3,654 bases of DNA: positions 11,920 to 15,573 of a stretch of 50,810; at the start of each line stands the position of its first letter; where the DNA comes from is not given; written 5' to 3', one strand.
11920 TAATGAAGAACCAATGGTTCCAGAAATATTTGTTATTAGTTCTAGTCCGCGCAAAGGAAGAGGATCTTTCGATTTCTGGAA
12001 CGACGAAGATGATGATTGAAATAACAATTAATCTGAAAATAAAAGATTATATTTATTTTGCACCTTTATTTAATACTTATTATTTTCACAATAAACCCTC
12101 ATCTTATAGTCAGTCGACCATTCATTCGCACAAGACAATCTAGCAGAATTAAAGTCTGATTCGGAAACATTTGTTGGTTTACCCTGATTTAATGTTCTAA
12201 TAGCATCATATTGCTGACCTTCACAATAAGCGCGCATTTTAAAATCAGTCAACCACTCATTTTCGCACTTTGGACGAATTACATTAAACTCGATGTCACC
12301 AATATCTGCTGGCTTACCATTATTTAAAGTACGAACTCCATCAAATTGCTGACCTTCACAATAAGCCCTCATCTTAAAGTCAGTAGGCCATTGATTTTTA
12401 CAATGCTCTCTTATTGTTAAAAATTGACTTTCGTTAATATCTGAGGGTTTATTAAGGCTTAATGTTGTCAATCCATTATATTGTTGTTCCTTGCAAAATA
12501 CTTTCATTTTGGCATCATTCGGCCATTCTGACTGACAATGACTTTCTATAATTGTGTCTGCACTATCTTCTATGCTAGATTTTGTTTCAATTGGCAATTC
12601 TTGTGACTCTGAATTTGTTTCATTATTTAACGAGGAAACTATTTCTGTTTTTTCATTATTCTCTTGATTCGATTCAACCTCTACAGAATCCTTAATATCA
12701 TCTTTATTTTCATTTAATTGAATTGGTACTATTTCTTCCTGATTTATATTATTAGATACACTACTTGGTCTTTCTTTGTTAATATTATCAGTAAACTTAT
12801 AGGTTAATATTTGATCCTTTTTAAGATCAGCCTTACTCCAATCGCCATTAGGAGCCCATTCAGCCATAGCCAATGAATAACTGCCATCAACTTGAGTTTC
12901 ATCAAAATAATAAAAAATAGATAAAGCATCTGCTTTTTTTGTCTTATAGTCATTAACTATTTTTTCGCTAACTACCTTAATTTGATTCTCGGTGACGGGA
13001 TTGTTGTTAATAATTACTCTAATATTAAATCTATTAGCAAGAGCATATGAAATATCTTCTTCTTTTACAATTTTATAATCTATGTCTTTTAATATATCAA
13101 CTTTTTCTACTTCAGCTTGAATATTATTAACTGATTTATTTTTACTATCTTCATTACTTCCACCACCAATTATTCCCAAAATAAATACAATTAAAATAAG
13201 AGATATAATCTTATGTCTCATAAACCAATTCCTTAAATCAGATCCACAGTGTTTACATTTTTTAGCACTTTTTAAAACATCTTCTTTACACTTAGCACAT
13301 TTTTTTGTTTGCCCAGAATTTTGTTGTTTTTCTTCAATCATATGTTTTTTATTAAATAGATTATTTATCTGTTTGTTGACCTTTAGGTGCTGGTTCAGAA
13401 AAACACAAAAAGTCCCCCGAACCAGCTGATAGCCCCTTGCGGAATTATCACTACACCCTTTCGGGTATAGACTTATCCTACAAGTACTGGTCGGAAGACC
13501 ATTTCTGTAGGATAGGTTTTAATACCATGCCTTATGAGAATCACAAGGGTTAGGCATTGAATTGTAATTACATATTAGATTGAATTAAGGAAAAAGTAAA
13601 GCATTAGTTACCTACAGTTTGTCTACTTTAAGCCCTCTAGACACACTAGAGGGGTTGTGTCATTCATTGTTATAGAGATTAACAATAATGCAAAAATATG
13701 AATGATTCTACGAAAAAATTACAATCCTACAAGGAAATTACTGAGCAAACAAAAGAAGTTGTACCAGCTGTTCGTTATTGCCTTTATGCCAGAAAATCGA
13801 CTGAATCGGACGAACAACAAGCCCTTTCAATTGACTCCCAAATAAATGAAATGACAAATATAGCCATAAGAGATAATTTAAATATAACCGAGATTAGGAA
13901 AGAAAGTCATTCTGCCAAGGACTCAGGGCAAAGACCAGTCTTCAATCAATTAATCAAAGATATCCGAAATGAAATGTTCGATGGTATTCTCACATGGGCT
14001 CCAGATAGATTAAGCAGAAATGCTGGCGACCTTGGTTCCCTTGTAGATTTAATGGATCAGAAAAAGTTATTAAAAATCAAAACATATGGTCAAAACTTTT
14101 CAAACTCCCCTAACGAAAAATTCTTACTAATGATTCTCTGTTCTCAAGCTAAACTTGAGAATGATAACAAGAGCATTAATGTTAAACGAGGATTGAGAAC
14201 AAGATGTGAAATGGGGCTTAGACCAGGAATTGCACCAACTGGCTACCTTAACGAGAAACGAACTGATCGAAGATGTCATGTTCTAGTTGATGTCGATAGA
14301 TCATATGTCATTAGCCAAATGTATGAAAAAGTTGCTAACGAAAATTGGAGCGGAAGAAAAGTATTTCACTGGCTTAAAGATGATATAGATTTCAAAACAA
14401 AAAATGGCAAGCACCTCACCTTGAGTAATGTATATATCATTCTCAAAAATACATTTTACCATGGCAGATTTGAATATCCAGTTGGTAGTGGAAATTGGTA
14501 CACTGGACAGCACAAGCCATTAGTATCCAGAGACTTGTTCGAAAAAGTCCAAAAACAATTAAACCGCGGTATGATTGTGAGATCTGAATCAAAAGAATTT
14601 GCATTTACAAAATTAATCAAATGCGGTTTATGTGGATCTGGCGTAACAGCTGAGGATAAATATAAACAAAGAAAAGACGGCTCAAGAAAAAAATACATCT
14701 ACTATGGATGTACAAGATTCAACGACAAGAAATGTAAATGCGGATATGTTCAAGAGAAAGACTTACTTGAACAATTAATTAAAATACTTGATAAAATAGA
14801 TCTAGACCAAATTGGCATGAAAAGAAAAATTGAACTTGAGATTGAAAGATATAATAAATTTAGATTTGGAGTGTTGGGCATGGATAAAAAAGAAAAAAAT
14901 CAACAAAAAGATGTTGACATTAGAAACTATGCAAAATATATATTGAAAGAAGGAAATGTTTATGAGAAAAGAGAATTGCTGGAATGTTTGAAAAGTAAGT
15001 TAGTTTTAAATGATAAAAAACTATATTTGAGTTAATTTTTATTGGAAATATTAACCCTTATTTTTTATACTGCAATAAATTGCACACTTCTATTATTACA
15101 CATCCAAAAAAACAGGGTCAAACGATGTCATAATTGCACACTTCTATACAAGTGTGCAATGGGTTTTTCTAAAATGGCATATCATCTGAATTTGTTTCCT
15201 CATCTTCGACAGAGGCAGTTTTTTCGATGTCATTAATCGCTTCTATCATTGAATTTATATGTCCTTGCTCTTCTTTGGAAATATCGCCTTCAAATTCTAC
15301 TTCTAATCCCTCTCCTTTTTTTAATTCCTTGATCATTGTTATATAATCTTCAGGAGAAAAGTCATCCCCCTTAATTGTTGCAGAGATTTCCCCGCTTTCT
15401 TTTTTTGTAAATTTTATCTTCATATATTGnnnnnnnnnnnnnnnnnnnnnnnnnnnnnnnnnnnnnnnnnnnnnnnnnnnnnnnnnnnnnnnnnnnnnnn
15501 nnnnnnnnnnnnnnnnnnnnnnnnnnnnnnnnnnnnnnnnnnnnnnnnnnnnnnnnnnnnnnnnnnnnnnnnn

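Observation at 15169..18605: Three-gene operon around a PHP-SMC/ABC ATPase fusion: a possible multi-component relative of the single-gene Ppl defence system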

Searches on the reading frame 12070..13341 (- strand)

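Call 6: search_protein_families(library=ncbifam, proteins=[window:12070-13341:-], max_evalue=0.1)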
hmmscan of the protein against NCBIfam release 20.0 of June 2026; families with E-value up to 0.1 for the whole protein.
window:12070-13341:- (423 aa): 1 family
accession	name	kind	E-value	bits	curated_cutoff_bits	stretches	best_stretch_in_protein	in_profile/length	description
NF058647.1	lipo_LytA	equivalog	0.039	14.2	110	1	44-145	3-92/107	acidic lipoprotein LytA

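Call 51: search_protein_families(library=pfam, proteins=[window:12070-13341:-], max_evalue=0.001)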
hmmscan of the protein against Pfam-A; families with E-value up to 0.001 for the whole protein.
window:12070-13341:- (423 aa): 1 family
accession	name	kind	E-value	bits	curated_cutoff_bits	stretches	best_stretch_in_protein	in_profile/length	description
PF13248.11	Zn_ribbon_3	-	0.00083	19.2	27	0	11-36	1-26/26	zinc-ribbon domain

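Call 66: search_protein_families(library=phrogs, proteins=[window:12070-13341:-], max_evalue=0.001)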
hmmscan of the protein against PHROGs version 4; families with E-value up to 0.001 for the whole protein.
window:12070-13341:- (423 aa): 6 families
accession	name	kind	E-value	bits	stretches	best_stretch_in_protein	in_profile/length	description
phrog_14275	-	unknown function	5.2e-08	33.8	1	14-137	5-138/178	-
phrog_8032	-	unknown function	2.2e-07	32.2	1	3-38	64-99/173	-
phrog_8436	-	unknown function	8.8e-07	30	1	3-38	54-89/110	-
phrog_31852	-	unknown function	6.4e-06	27.6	1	6-37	88-119/121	-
phrog_23817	-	unknown function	2e-05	25.6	1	11-82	4-76/110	-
phrog_1788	-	unknown function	0.00026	22.1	1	2-37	8-42/133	-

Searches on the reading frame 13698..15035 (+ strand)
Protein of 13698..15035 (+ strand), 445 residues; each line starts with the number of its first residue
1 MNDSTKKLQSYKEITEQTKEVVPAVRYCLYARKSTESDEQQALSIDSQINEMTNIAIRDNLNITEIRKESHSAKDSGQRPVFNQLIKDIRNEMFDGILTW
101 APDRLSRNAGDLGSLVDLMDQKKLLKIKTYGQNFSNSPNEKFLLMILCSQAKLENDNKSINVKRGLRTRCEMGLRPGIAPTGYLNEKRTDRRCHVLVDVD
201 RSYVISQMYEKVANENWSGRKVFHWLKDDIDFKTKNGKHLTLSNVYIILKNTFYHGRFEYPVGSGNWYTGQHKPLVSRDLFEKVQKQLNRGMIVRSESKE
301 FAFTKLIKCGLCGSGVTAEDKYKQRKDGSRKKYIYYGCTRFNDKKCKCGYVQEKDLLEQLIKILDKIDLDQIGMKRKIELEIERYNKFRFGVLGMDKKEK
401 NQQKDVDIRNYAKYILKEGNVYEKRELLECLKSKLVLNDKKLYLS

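Call 3: search_protein_families(library=padloc, proteins=[window:13698-15035:+], max_evalue=0.01)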
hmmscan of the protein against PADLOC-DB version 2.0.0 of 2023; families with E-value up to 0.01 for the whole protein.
window:13698-15035:+ (445 aa): 0 families

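Call 4: search_protein_families(library=pfam, proteins=[window:13698-15035:+], max_evalue=0.01)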
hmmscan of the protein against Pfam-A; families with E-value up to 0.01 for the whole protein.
window:13698-15035:+ (445 aa): 3 families
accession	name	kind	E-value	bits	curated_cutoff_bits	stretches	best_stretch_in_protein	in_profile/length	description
PF00239.26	Resolvase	-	1.2e-19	71.3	23.3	1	29-173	3-143/145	Resolvase, N terminal domain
PF07508.19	Recombinase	-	5.5e-12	46.3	21.1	1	202-289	4-100/102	Recombinase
PF13408.12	Zn_ribbon_recom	-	5.8e-09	36.6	25.3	1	303-361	2-54/58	Recombinase zinc beta ribbon domain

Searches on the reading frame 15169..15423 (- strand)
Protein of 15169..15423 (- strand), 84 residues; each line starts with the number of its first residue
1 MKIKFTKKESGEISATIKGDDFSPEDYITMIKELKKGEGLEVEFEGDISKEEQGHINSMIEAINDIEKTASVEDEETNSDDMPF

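Call 3: search_protein_families(library=padloc, proteins=[window:15169-15423:-], max_evalue=0.01)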
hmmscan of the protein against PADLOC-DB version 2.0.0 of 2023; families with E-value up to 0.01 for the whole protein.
window:15169-15423:- (84 aa): 0 families

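Call 4: search_protein_families(library=pfam, proteins=[window:15169-15423:-], max_evalue=0.01)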
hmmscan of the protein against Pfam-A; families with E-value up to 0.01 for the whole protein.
window:15169-15423:- (84 aa): 1 family
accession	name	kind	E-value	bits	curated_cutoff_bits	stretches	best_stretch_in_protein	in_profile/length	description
PF17633.7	DUF5514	-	0.0096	16.6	27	0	11-73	18-78/142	Family of unknown function (DUF5514)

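Call 6: search_protein_families(library=ncbifam, proteins=[window:15169-15423:-], max_evalue=0.1)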
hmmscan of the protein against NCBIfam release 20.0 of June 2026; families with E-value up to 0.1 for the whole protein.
window:15169-15423:- (84 aa): 0 families

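Call 22: find_homologous_proteins(query=window:15169-15423:-, max_evalue=0.001)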
Query window:15169-15423:- (84 aa): 2 proteins with E <= 0.001 among 4 candidates.
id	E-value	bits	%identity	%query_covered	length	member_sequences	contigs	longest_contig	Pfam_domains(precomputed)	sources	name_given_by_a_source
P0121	4.2e-45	168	100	100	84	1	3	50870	-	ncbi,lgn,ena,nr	ncbi:hypothetical protein KAJ41_01155 [Candidatus Parcubacteria bacterium]|nr:hypothetical protein [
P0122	5.5e-23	98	62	100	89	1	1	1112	-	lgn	-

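Call 42: search_protein_families(library=pfam, alignment_id=A3, max_evalue=0.1)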
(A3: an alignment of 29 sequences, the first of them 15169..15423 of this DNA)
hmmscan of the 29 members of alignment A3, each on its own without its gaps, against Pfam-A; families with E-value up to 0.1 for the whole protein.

A. member 1, window:15169-15423:- (84 aa): 2 families
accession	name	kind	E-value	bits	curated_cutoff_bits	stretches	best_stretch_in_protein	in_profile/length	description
PF17633.7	DUF5514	-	0.0096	16.6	27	1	11-73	18-78/142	Family of unknown function (DUF5514)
PF00210.30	Ferritin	-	0.079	13.3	24.5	0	44-78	36-70/142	Ferritin-like domain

B. families by the number of members that match (of 29 scanned): 26 families (the first 25 are shown)
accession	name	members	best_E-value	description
PF18938.6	aRib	2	0.0034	Atypical Rib domain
PF05121.17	GvpK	1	7.9e-06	Gas vesicle protein K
PF12846.13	AAA_10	1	0.0024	AAA-like domain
PF17633.7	DUF5514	1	0.0096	Family of unknown function (DUF5514)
PF06148.17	COG2_N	1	0.013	COG2 N-terminal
PF21205.3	Rep3_C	1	0.013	Initiator Rep protein, WH2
PF22375.1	Lgt1_N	1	0.014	Glucosyltransferase Lgt1, N-terminal domain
PF07230.16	Portal_T4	1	0.016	Bacteriophage T4-like portal protein (Gp20)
PF00482.28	T2SSF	1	0.023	Type II secretion system (T2SS), protein F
PF01954.22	AF2212-like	1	0.029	AF2212-like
PF01700.22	Orbi_VP3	1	0.035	Orbivirus VP3 (T2) protein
PF11518.13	DUF3221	1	0.044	Protein of unknown function (DUF3221)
PF05314.16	Baculo_ODV-E27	1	0.047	Baculovirus occlusion-derived virus envelope protein EC27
PF07116.16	DUF1372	1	0.052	Protein of unknown function (DUF1372)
PF15615.11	TerB_C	1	0.056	TerB-C domain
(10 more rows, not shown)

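Call 43: search_solved_structures(query=A3, max_evalue=10)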
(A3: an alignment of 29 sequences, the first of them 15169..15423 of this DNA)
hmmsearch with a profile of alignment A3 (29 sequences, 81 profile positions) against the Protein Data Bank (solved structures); distinct sequences matched with E-value up to 10: 14.
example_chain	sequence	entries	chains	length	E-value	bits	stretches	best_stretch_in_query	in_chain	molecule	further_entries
6een_C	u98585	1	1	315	2.4e-10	43.5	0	19-44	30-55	Designer Pentatricopeptide Protein dPPR10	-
1vdx_A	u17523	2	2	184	0.18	15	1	45-75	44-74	Hypothetical protein PH0099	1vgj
4bts_AU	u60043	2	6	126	0.24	14.6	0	25-43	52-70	40S RIBOSOMAL PROTEIN RPS12E | RIBOSOMAL PROTEIN L7AE CONTAINING PROTEIN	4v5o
2p32_A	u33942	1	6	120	0.26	14.5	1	39-79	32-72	Heat shock 70 kDa protein A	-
6wi5_A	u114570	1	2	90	0.56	13.4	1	41-77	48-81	De novo designed protein Foldit4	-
2bi7_A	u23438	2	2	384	0.75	13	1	27-57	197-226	UDP-GALACTOPYRANOSE MUTASE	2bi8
1wam_A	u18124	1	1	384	0.75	13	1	27-57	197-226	UDP-GALACTOPYRANOSE MUTASE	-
5lmy_A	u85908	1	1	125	0.87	12.8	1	25-53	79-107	Matrix protein p10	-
2mv4_A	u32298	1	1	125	0.91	12.7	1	25-53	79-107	Matrix protein p10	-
5ldl_A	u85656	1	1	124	0.94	12.7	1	25-53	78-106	myristoylated M-PMV matrix protein mutant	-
8vl4_A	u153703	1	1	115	1.1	12.5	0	35-65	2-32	De novo design protein 312 parent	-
7r5j_W0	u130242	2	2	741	1.7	11.9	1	49-70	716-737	Nuclear pore complex protein Nup88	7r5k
1v9n_A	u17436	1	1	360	1.9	11.7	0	52-72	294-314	Malate dehydrogenase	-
2fyh_A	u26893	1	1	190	8.8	9.6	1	45-75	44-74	putative integral membrane transport protein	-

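Call 56: search_protein_representatives(protein=window:15169-15423:-)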
Query: 84 residues. Proteins with E-value up to 0.001 (for the whole library): 47; up to 1e-10: 5; up to 1e-30: 0. The best 47 are listed.
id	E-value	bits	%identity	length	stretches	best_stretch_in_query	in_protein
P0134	2.3e-15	72.4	53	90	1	1-78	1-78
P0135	2.5e-13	65.9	53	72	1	1-68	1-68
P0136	3.2e-11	59.2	46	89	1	1-79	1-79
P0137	5.7e-11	58.4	47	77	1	1-68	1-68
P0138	8.1e-11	58.0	43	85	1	1-84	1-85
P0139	1.4e-10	57.2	42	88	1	1-81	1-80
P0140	1.5e-10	57.1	49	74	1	1-70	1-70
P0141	2.8e-10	56.2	46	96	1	1-80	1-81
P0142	4.3e-10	55.7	40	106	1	1-84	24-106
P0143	2.3e-09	53.3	47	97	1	1-76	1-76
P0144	2.9e-09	53.0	44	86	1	1-84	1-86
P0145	6.6e-09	51.9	44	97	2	1-71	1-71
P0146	6.7e-09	51.9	44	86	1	1-79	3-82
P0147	8.1e-09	51.6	40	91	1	1-84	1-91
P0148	1.1e-08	51.2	42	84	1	1-79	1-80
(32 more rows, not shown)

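Call 62: predict_structure(alignment_id=A4)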
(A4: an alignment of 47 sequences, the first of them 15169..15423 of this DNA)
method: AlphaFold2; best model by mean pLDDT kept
length: 84 residues; sequences in the alignment: 47
mean_pLDDT: 79.3   pTM: 0.56
mean pLDDT of the five models: 79.3, 78.1, 77.0, 77.0, 75.6
residues with pLDDT >= 90: 8; 70-90: 58; 50-70: 10; < 50: 8
segments of 3 or more residues with pLDDT < 50: 71-78
pLDDT, mean of each block of 10 residues (from residue 1): 88 87 86 84 89 89 73 47 61
secondary structure, 60 per line:
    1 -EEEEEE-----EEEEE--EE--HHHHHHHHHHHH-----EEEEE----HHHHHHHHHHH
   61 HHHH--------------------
elements in order: E2-7 E13-17 H24-35 E41-45 H50-64

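Call 65: fold_search(model_id=the predicted structure, library=pdb)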
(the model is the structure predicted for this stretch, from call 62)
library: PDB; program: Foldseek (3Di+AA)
matches with E <= 10: 134; with E <= 0.001: 0
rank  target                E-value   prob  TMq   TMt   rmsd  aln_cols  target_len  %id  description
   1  8p9r_B                2.7e-02  0.96  0.43  0.48   4.6        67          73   15  Structure of the periplasmic domain of ExbD from E. coli in complex with TonB (released 2023-09-06)
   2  8vgd_B                3.8e-02  0.93  0.43  0.47   4.7        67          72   15  Complex of ExbD with D-box peptide: Tetragonal form (released 2024-02-14)
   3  8p9r_A                5.7e-02  0.91  0.43  0.47   4.6        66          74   15  Structure of the periplasmic domain of ExbD from E. coli in complex with TonB (released 2023-09-06)
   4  8vgc_A                1.9e-01  0.75  0.44  0.48   4.6        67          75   16  Complex of ExbD with D-box peptide: Orthorhombic form (released 2024-02-14)
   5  6ist_A                4.0e-01  0.25  0.33  0.37   8.3        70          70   20  Crystal structure of a wild type endolysin LysIME-EF1 (released 2019-11-20)
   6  2pfu_MODEL_1_A        6.3e-01  0.38  0.42  0.37   4.9        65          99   15  NMR structure determination of the periplasmic domain of ExbD from E.coli (released 2007-10-23)
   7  5by4                  9.4e-01  0.33  0.40  0.34   5.1        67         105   10  Structure and function of the Escherichia coli Tol-Pal stator protein TolR (released 2015-09-16)
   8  7ups_C                1.3e+00  0.12  0.29  0.15  13.4       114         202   12  Structural study of Legionella pneumophila effector DotY (Lpg0294) (released 2022-08-10)
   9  5dzm_A                1.4e+00  0.04  0.21  0.16  12.2       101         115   16  HIV-1 Reverse Transcriptase RH domain (released 2016-05-11)
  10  4f88_O                1.5e+00  0.06  0.20  0.23   8.8        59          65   22  X-ray Crystal Structure of PlyC (released 2012-07-25)
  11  8esr_e                2.1e+00  0.18  0.29  0.22   3.8        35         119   17  Ytm1 associated nascent 60S ribosome (-fkbp39) State 2 (released 2022-11-30)
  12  8pek_MODEL_1_A        2.6e+00  0.15  0.38  0.34   5.4        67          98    9  Structure of the dimeric, periplasmic domain of ExbD (released 2023-09-06)
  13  8bds_B                2.6e+00  0.03  0.20  0.19  11.5        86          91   14  Ternary complex between VCB, BRD4-BD1 and PROTAC 48 (released 2023-02-15)
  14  9axt_Bq               2.8e+00  0.15  0.29  0.22   3.8        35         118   17  Non-translating S. pombe ribosome (released 2024-10-16)
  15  7ups_A                2.8e+00  0.08  0.29  0.14  14.1       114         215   12  Structural study of Legionella pneumophila effector DotY (Lpg0294) (released 2022-08-10)
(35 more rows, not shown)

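Call 66: search_protein_families(library=phrogs, proteins=[window:15169-15423:-], max_evalue=0.001)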
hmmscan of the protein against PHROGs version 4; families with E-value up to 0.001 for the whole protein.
window:15169-15423:- (84 aa): 0 families

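Call 92: fold_search(model_id=the predicted structure, library=viral)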
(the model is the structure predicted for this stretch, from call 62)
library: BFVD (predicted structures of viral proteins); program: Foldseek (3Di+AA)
matches with E <= 10: 192; with E <= 0.001: 0
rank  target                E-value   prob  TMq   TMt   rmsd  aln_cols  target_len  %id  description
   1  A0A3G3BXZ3            1.1e-01  0.69  0.34  0.45   8.3        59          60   17  (no name in the UniProt tables at hand)
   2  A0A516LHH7            1.7e-01  0.57  0.29  0.43   5.6        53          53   21  (no name in the UniProt tables at hand)
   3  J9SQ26                3.7e-01  0.20  0.34  0.08   5.8        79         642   15  Host attachment protein [Cystovirus phi6]
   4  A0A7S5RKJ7            4.5e-01  0.21  0.27  0.29  11.5        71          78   18  (no name in the UniProt tables at hand)
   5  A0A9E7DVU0            5.9e-01  0.21  0.33  0.14   8.3        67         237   16  (no name in the UniProt tables at hand)
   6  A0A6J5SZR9            7.7e-01  0.08  0.24  0.06  12.9        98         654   15  N-acetyltransferase domain-containing protein [uncultured Caudovirales phage]
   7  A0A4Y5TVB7            8.9e-01  0.30  0.43  0.36   4.1        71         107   13  Uncharacterized protein [Vibrio phage VAP7]
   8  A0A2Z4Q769            8.9e-01  0.09  0.26  0.19  11.3        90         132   13  Uncharacterized protein [Microbacterium phage MementoMori]
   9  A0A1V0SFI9            9.5e-01  0.35  0.39  0.23   4.3        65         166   12  Uncharacterized protein [Hokovirus HKV1]
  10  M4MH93                9.5e-01  0.23  0.28  0.20   6.5        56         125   21  (no name in the UniProt tables at hand)
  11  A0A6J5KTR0            9.5e-01  0.08  0.25  0.16  12.8        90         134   11  VRR-NUC domain containing protein [uncultured Caudovirales phage]
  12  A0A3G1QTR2            1.0e+00  0.10  0.28  0.19   9.7        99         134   13  Uncharacterized protein [Erwinia phage phiEaP8]
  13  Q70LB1                1.0e+00  0.09  0.23  0.25  12.8        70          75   16  Uncharacterized protein ORF75 [Acidianus filamentous virus 1 (isolate United States/Yellowstone)]
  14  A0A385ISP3            1.1e+00  0.08  0.22  0.31   5.7        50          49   14  Uncharacterized protein [Clostridium phage susfortuna]
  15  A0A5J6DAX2            1.2e+00  0.18  0.34  0.30   8.1        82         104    7  Uncharacterized protein [Erwinia phage pEp_SNUABM_01]
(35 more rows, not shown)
